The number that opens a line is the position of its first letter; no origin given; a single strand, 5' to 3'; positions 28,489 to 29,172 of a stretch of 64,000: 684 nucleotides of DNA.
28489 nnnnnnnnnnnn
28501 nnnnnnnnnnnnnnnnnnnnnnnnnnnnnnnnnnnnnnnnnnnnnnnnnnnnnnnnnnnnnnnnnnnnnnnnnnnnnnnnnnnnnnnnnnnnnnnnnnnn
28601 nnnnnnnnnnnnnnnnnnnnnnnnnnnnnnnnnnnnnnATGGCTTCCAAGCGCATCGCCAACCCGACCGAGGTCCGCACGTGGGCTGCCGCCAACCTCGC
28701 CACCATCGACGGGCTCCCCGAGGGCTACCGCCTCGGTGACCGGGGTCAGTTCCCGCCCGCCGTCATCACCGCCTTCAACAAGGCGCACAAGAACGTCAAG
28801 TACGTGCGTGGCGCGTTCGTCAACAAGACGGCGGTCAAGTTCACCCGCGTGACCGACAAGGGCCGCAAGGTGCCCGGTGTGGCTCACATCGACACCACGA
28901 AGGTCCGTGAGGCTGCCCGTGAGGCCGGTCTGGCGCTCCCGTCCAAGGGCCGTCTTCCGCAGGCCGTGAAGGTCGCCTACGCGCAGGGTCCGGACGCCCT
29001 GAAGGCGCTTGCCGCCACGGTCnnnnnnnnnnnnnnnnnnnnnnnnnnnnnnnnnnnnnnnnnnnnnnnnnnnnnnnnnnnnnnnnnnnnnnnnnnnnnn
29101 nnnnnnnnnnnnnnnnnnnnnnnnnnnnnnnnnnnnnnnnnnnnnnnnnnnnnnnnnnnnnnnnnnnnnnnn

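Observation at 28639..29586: Two adjacent phage genes carrying three Lsr2-type DNA-binding domains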

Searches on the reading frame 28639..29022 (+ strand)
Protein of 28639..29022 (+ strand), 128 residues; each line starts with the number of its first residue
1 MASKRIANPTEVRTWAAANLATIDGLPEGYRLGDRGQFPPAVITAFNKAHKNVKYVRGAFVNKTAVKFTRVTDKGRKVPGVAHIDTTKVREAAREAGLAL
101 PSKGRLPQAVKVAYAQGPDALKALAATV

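Call 3: search_protein_families(library=pfam, proteins=[window:28639-29022:+], max_evalue=1)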
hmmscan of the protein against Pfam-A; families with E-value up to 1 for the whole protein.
window:28639-29022:+ (128 aa): 2 families
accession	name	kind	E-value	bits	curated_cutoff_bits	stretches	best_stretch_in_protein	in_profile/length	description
PF23359.1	Lsr2_DNA-bd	-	3.5e-12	45.9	26.9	2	85-115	5-35/37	Lsr2 DNA-binding domain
PF09039.17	HTH_Tnp_Mu_2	-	0.11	13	20.5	1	49-113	20-91/109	Mu DNA binding, I gamma subdomain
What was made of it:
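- Checked: It matches Pfam PF23359 (Lsr2_DNA-bd) with E=3.5e-12 and 45.9 bits against a cut-off of 26.9, in 2 stretches (call 3).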

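Call 4: search_protein_families(library=phrogs, proteins=[window:28639-29022:+], max_evalue=0.1)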
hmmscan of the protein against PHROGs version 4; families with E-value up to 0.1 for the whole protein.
window:28639-29022:+ (128 aa): 3 families
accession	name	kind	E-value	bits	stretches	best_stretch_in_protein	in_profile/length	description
phrog_1223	-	DNA, RNA and nucleotide metabolism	1.7e-08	35.6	2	78-116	78-116/123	nucloid associated Lsr2-like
phrog_31427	-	unknown function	6e-07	30.8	1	84-116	122-154/160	-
phrog_6269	-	DNA, RNA and nucleotide metabolism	0.0029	18.4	1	35-125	21-112/188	Lsr2-like DNA bridging protein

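Call 7: search_dna_similar(query=window:28639-29022:+, collection=phages, mode=protein, max_rows=30, max_evalue=0.001)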
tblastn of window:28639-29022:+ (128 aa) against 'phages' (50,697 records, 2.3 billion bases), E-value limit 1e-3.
No match.

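Call 11: find_homologous_proteins(query=window:28639-29022:+, max_evalue=0.001)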
Query window:28639-29022:+ (128 aa): 1 proteins with E <= 0.001 among 40 candidates.
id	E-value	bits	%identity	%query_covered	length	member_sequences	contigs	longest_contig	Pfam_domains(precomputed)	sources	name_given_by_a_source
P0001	5.4e-73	261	96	100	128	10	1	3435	PF23359.2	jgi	jgi:hypothetical protein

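Call 13: find_encoding_contigs(protein=P0001, flank=10000)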
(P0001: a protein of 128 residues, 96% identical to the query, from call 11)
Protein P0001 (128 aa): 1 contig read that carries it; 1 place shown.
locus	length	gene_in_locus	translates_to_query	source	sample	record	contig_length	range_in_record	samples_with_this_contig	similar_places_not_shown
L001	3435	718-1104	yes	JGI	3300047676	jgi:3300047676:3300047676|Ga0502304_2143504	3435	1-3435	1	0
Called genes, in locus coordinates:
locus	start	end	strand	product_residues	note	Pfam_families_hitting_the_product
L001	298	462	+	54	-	-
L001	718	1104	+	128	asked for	PF23359:Lsr2_DNA-bd (faint)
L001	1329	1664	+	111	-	-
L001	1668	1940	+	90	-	-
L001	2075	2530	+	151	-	PF10263:SprT-like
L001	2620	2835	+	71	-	-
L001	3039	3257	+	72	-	-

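Call 25: search_solved_structures(query=A2, max_evalue=1, show_alignments=3)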
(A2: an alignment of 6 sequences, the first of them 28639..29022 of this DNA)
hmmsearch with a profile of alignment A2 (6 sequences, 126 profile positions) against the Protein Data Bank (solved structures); distinct sequences matched with E-value up to 1: 10.
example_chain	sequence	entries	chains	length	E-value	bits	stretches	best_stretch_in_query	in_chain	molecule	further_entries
2clp_A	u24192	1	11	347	0.16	15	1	20-51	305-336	AFLATOXIN B1 ALDEHYDE REDUCTASE MEMBER 3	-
2kaa_A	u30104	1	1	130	0.17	15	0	74-106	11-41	Hirsutellin A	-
6qkq_A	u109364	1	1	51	0.22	14.6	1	85-116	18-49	Nucleoid-associated protein Lsr2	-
2kng_A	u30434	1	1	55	0.23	14.5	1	86-117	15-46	Protein lsr2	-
2c91_A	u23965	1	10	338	0.24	14.5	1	20-53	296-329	AFLATOXIN B1 ALDEHYDE REDUCTASE MEMBER 2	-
6qkp_A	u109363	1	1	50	0.26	14.4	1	85-115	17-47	Nucleoid-associated protein Lsr2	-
2bp1_A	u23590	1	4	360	0.29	14.2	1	20-51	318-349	AFLATOXIN B1 ALDEHYDE REDUCTASE MEMBER 2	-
4jgt_A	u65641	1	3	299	0.63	13.1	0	12-73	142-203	3-mercaptopyruvate sulfurtransferase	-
3olh_A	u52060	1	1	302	0.73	12.9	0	12-73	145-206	3-mercaptopyruvate sulfurtransferase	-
1gve_A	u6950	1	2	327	0.73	12.9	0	20-52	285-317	AFLATOXIN B1 ALDEHYDE REDUCTASE MEMBER 3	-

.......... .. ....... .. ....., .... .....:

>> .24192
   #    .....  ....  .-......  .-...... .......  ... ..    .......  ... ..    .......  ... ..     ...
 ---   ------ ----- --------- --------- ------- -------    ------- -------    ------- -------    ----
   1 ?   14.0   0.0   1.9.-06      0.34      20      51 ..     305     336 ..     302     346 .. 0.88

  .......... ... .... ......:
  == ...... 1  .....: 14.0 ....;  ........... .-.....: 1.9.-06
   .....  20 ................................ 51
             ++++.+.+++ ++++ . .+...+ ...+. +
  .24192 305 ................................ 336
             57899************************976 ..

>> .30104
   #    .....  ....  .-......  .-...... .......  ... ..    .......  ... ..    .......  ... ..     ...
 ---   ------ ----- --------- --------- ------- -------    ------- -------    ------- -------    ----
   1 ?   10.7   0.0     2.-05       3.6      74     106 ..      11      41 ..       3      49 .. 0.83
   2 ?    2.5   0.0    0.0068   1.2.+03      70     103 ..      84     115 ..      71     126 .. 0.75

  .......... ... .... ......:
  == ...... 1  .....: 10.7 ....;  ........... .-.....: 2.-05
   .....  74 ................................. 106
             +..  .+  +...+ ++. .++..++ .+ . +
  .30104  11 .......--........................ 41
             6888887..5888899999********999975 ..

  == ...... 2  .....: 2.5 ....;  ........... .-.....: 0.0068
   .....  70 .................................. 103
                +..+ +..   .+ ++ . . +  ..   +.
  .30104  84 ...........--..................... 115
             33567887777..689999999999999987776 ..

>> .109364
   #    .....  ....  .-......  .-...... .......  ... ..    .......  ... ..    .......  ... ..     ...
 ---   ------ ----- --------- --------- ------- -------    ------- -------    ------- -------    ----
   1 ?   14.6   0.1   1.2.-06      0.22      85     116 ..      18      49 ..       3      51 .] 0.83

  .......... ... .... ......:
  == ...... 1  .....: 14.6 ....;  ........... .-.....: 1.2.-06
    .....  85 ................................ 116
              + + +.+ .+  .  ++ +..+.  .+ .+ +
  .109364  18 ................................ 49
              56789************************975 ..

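Call 28: search_protein_representatives(protein=window:28639-29022:+)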
Query: 128 residues. Proteins with E-value up to 0.001 (for the whole library): 72; up to 1e-10: 8; up to 1e-30: 1. The best 72 are listed.
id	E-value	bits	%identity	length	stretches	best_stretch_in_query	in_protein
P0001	1.7e-73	260.6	96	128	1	1-128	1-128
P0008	8.2e-26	106.8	51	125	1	3-117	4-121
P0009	2.3e-21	92.4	44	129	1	1-121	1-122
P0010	8.2e-15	71.3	44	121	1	4-118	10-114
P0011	9.8e-15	71.1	47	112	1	14-117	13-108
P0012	1.4e-12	64.1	43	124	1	25-123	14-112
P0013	1.6e-12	63.9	44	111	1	2-117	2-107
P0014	3.4e-11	59.6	42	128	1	5-118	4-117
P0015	1.6e-10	57.4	47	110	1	1-115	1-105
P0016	5.3e-10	55.8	40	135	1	1-115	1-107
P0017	7.7e-10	55.3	41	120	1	11-116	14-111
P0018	9.0e-10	55.1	36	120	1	33-126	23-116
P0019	3.6e-09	53.1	48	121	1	8-124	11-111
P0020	3.7e-09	53.1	37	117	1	27-118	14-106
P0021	6.7e-09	52.2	43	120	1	6-124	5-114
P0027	1.1e-07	48.3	43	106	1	3-115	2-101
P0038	2.1e-06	44.2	34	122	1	1-125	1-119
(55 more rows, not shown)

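Call 30: list_cluster_members(proteins=[P0008, P0010, P0011, P0013, P0015, P0016, P0019, P0021, P0027, P0038])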
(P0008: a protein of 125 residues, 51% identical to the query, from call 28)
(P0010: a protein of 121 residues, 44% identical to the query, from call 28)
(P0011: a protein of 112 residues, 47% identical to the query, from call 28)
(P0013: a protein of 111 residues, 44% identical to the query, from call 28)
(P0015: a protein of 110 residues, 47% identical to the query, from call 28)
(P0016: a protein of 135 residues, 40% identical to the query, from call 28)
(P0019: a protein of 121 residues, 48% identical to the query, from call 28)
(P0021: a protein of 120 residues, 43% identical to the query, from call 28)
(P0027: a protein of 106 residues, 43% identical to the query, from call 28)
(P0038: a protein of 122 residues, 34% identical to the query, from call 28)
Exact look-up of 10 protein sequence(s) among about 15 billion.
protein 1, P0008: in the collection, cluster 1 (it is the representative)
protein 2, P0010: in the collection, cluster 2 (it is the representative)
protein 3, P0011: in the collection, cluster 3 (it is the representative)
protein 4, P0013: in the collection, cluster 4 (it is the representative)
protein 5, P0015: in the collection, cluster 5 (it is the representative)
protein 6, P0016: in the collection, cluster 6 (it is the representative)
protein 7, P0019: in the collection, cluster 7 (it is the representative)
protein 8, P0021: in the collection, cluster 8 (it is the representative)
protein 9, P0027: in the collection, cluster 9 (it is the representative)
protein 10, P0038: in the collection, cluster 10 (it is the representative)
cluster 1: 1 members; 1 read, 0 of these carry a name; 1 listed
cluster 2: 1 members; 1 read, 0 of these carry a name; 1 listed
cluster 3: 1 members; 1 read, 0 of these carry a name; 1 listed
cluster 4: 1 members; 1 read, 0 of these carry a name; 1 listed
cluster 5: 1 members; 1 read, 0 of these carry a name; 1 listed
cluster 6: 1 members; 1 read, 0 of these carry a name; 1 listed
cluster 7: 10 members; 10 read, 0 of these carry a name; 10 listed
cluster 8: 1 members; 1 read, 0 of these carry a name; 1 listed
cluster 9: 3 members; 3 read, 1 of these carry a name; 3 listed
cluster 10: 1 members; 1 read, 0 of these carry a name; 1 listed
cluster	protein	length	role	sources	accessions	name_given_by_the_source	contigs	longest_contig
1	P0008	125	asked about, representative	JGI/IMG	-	-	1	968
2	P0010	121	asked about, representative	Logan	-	-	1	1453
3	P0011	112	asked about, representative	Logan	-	-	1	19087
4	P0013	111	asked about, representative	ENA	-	-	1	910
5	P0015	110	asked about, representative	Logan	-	-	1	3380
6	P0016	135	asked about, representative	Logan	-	-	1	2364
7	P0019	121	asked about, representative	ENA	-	-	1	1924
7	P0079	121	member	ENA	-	-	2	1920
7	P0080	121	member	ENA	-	-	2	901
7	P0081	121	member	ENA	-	-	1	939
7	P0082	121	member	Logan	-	-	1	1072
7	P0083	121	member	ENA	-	-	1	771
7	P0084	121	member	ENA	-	-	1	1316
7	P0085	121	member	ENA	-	-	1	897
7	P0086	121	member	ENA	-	-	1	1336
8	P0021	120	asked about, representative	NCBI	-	-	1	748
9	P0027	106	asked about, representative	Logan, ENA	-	-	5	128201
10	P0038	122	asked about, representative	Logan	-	-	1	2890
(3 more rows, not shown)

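Call 31: search_protein_families(library=pfam, alignment_id=A3, max_evalue=0.01)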
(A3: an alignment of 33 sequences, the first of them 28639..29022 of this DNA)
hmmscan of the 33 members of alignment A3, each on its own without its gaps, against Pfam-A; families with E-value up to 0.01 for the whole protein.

A. member 1, window:28639-29022:+ (128 aa): 1 family
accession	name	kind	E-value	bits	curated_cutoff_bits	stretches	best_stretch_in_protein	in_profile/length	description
PF23359.1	Lsr2_DNA-bd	-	3.5e-12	45.9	26.9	2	85-115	5-35/37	Lsr2 DNA-binding domain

B. families by the number of members that match (of 33 scanned): 2 families
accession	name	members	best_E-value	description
PF23359.1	Lsr2_DNA-bd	33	9.8e-23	Lsr2 DNA-binding domain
PF00816.26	Histone_HNS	1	2.1e-05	H-NS histone C-terminal domain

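Call 47: predict_structure(alignment_id=A3)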
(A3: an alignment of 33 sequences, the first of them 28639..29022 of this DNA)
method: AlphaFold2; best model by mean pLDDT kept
length: 128 residues; sequences in the alignment: 33
mean_pLDDT: 93.4   pTM: 0.66
mean pLDDT of the five models: 93.4, 91.6, 90.4, 89.9, 85.6
residues with pLDDT >= 90: 109; 70-90: 18; 50-70: 1; < 50: 0
segments of 3 or more residues with pLDDT < 50: none
pLDDT, mean of each block of 10 residues (from residue 1): 88 96 94 91 97 91 92 95 95 95 92 96 95
secondary structure, 60 per line:
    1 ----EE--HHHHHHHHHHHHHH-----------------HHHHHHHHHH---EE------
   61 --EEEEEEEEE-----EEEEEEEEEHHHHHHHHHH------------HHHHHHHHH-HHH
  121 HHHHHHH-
elements in order: H9-22 H40-49 E63-71 E77-85 H86-95 H108-116 H118-127
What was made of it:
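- On Lsr2 family xenogeneic silencers: The chain is fully taken up by DBDs, a hairpin and a helix (call 47).
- Checked: The AlphaFold model (pLDDT 93) accounts for the whole chain as DBD1, beta-hairpin, DBD2 and a terminal helix (call 47).
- The AlphaFold model of A has pLDDT 93 (call 47). Two DBDs sit in a confidently modelled single fold (call 47).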

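Call 51: fold_search(model_id=the predicted structure, library=pdb)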
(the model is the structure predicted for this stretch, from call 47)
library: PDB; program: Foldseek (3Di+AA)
matches with E <= 10: 640; with E <= 0.001: 0
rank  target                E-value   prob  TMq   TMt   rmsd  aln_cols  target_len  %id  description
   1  9k2w_A                7.9e-02  0.21  0.21  0.07  14.9       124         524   16  Cryo-EM structure of USP7:DNMT1 complex; closed conformation (released 2025-06-25)
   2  5c56_A                3.2e-01  0.12  0.23  0.07  14.8       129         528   15  Crystal structure of USP7/HAUSP in complex with ICP0 (released 2015-07-08)
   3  6mbi                  4.6e-01  0.10  0.17  0.21  15.8        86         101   13  Crystal Structure of SNX15 PX domain in domain swapped conformation form 2 (released 2018-09-19)
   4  9n9p_D                9.8e-01  0.06  0.15  0.03  12.0        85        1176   12  Cryo-EM structure of the Fta RNAP complex (released 2025-12-24)
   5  8v8u_C                1.0e+00  0.04  0.15  0.03  16.6       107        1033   13  PI3Ka H1047R co-crystal structure with inhibitor in cryptic pocket near H1047R (compound 12). (released 2024-03-20)
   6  7xpy                  1.1e+00  0.08  0.23  0.08  14.6       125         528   16  Crystal structure of USP7 in complex with its inhibitor (released 2022-08-24)
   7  9c57_K                1.1e+00  0.04  0.14  0.15  16.1        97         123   11  Reconstituted P400 Subcomplex of the human TIP60 complex (released 2024-08-21)
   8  5jtv_G                1.2e+00  0.15  0.23  0.06  12.3        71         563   17  USP7CD-UBL45 in complex with Ubiquitin (released 2016-10-12)
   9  6f5d_G                1.2e+00  0.06  0.17  0.09  15.1       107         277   13  Trypanosoma brucei F1-ATPase (released 2018-02-21)
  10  5tla_I                1.2e+00  0.04  0.14  0.13  13.2       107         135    8  Crystal structure of mouse ISG15 (released 2017-05-03)
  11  5sxb_A                1.2e+00  0.04  0.17  0.03  16.3       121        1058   12  Crystal Structure of PI3Kalpha in complex with fragment 23 (released 2017-02-15)
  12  9m7y_B                1.3e+00  0.12  0.19  0.03  10.6        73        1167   15  Cryo-EM structure of gp79-dependent RNAP promoter open complex (released 2025-09-03)
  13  2ylm                  1.3e+00  0.08  0.24  0.08  14.6       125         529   16  Mechanism of USP7 (HAUSP) activation by its C-terminal ubiquitin-like domain (HUBL) and allosteric regulation by GMP-syn (released 2011-10-19)
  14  5lqx_G                1.3e+00  0.05  0.19  0.12  16.6       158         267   13  Structure of F-ATPase from Pichia angusta, state3 (released 2016-11-16)
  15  2iv1_A                1.3e+00  0.04  0.18  0.15  18.8       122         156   11  SITE DIRECTED MUTAGENESIS OF KEY RESIDUES INVOLVED IN THE CATALYTIC MECHANISM OF CYANASE (released 2008-10-28)
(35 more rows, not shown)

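Call 52: fold_search(model_id=the predicted structure, library=viral)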
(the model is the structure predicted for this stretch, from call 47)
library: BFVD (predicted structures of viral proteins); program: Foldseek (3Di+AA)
matches with E <= 10: 924; with E <= 0.001: 0
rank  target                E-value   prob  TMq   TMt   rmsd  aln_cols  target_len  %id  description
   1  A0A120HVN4            1.7e-01  0.09  0.19  0.17  21.0       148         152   10  GP4 protein [Kafue kinda chacma baboon virus]
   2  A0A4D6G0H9            2.0e-01  0.75  0.30  0.07   9.0        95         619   13  Polyprotein [Pineapple mealybug wilt-associated virus 1]
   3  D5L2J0                2.0e-01  0.63  0.27  0.35  10.0        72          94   10  Uncharacterized protein [uncultured virus]
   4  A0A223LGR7            3.1e-01  0.07  0.16  0.06  19.8       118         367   19  Putative capsid and scaffold protein [Erwinia phage vB_EamM_RisingSun]
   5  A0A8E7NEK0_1          3.3e-01  0.23  0.25  0.04   9.3       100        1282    9  (no name in the UniProt tables at hand)
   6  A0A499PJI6            3.6e-01  0.06  0.16  0.12  15.7       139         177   11  (no name in the UniProt tables at hand)
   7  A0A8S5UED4            3.8e-01  0.20  0.21  0.29  15.6        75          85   17  Uncharacterized protein [Siphoviridae sp. ctdj515]
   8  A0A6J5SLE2            3.8e-01  0.08  0.19  0.18  15.8        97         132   14  Uncharacterized protein [uncultured Caudovirales phage]
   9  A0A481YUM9            3.8e-01  0.06  0.15  0.10  15.8       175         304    9  Uncharacterized protein [Marseillevirus LCMAC102]
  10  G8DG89                4.3e-01  0.04  0.15  0.10  22.7       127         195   14  (no name in the UniProt tables at hand)
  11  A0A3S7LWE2            4.6e-01  0.44  0.28  0.07   9.8        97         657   12  Methyltransferase/helicase protein (Fragment) [Grapevine leafroll-associated virus 4]
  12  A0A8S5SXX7            4.6e-01  0.08  0.18  0.16  16.6       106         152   10  Uncharacterized protein (Fragment) [Siphoviridae sp. ctJj91]
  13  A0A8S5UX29            4.9e-01  0.16  0.17  0.29  14.6        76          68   14  Uncharacterized protein [Siphoviridae sp. ctDmR33]
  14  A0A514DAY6            4.9e-01  0.12  0.18  0.15  10.3        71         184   15  Uncharacterized protein [Leviviridae sp.]
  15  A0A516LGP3            4.9e-01  0.11  0.24  0.26  18.6       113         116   10  (no name in the UniProt tables at hand)
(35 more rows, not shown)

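Call 76: find_encoding_contigs(protein=P0027, flank=5000, max_places=2)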
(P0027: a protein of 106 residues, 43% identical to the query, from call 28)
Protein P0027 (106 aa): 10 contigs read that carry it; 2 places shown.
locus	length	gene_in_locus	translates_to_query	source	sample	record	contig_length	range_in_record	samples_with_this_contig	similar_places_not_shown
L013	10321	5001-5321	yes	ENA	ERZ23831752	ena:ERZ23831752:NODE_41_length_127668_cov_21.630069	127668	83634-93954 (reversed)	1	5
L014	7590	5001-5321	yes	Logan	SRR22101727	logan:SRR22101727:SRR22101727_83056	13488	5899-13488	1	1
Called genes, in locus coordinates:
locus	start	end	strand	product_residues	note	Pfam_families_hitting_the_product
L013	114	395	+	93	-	-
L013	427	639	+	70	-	-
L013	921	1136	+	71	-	-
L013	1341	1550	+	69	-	-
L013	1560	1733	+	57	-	-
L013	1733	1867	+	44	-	-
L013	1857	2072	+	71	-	-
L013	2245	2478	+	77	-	-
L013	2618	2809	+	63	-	-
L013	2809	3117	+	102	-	-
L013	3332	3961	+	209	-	PF23802:DUF7178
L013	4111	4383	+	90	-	-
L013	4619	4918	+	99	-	-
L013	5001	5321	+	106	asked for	PF23359:Lsr2_DNA-bd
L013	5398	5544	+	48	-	-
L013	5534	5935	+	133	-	-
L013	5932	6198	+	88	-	-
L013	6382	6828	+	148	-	PF10263:SprT-like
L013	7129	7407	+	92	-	-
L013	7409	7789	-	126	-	-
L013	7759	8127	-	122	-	-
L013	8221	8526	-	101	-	-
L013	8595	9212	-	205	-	-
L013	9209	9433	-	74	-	-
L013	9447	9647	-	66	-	-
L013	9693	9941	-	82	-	-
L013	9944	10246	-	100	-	-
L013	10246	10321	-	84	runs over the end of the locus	-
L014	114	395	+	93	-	-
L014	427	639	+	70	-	-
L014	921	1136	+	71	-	-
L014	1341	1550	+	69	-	-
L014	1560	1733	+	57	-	-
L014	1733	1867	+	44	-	-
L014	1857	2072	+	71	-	-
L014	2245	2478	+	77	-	-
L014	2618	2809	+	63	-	-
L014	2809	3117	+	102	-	-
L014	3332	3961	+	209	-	PF23802:DUF7178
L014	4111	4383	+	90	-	-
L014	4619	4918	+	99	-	-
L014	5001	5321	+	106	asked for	PF23359:Lsr2_DNA-bd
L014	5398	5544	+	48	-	-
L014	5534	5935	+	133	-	-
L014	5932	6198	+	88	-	-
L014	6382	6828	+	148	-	PF10263:SprT-like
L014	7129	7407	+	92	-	-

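Call 77: find_encoding_contigs(protein=P0011, flank=5000, max_places=2)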
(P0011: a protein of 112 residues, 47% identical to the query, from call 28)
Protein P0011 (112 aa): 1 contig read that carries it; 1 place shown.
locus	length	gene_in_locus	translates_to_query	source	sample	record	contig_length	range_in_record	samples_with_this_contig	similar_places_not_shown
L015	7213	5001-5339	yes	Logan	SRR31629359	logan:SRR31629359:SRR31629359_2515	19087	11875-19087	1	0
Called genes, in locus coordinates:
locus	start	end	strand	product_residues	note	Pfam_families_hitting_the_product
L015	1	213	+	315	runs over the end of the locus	PF06067:DUF932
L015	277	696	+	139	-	-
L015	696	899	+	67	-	-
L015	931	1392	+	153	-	-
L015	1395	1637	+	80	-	PF24623:Phage_zn_bind_8 (weak)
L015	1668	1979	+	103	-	-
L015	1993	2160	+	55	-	-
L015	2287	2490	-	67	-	-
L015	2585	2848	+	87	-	-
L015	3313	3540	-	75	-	-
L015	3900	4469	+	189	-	PF23802:DUF7178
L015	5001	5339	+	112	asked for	PF23359:Lsr2_DNA-bd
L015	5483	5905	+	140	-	-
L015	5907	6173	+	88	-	-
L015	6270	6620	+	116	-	-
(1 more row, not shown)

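Call 80: search_protein_families(library=ncbifam, proteins=[window:28639-29022:+], max_evalue=0.1)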
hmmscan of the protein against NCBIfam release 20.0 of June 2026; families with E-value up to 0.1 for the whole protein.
window:28639-29022:+ (128 aa): 1 family
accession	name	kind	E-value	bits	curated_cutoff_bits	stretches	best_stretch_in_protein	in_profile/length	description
NF009986.0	PRK13452.1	equivalog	0.024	14.7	207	1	38-101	47-109/145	F0F1 ATP synthase subunit epsilon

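Call 106: find_related_loci(query=A2, collection=genome_contigs, flank=3000)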
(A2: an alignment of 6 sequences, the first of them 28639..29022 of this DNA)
Query A2 (128 aa) in genome_contigs; peptide patterns used: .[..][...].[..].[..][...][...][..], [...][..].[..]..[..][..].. (x = any residue, [..] = any of these).
600 stretches matched a pattern, but none encodes a relative of the query by tblastn (E <= 1e-3).
